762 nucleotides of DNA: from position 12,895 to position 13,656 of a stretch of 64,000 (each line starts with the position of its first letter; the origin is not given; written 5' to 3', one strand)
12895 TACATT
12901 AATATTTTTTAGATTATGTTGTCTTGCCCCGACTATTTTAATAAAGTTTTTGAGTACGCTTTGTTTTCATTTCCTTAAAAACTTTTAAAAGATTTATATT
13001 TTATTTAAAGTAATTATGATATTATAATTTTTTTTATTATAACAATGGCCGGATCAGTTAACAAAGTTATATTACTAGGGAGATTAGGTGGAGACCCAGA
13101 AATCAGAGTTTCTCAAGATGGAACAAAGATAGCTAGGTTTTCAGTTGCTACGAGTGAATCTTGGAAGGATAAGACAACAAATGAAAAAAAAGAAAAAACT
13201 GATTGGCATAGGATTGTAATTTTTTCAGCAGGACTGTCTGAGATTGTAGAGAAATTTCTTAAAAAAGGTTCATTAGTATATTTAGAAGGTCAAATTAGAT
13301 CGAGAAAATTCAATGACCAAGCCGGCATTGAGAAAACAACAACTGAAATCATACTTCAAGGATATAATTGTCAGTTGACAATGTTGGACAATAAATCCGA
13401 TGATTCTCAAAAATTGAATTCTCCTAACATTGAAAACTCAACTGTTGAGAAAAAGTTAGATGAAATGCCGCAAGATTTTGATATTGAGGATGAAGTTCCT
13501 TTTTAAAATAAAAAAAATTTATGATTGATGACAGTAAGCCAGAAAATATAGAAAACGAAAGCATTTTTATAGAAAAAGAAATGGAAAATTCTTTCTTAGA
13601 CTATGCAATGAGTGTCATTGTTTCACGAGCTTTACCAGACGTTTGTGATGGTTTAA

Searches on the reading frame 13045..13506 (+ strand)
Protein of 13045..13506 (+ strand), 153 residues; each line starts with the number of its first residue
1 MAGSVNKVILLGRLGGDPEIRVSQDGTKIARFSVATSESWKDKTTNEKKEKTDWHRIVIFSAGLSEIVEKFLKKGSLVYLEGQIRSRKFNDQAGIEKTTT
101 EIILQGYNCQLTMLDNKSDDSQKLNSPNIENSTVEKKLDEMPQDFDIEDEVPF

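Call 38: list_cluster_members(proteins=[window:13045-13506:+, window:16656-17183:+, window:41248-42777:-, window:30008-31348:+, window:39300-40571:+, window:47994-50165:-, window:56269-57285:-, window:63091-63927:+])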
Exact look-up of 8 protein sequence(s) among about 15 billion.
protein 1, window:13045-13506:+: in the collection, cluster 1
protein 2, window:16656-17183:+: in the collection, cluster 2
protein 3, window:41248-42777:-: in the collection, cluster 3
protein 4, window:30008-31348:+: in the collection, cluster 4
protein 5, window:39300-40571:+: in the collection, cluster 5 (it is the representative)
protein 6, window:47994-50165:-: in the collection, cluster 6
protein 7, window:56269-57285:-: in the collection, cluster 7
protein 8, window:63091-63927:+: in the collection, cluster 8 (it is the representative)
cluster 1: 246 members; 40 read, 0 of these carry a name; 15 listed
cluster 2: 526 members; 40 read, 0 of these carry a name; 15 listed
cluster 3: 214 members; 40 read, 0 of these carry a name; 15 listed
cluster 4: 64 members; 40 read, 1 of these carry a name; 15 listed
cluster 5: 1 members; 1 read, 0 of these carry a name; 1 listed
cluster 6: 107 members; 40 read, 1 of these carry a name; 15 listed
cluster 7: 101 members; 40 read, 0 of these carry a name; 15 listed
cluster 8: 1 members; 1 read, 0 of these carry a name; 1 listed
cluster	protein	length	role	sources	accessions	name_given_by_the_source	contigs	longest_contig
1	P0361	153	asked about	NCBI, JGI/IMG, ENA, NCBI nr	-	-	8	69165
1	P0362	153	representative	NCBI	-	-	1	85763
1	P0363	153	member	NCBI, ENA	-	-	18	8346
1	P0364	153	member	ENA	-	-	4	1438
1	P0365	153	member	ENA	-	-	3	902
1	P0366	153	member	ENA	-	-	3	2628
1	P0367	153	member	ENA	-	-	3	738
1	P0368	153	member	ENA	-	-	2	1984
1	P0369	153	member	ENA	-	-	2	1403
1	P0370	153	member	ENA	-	-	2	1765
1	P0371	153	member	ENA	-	-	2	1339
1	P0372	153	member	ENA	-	-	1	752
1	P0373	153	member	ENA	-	-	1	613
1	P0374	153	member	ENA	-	-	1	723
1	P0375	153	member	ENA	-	-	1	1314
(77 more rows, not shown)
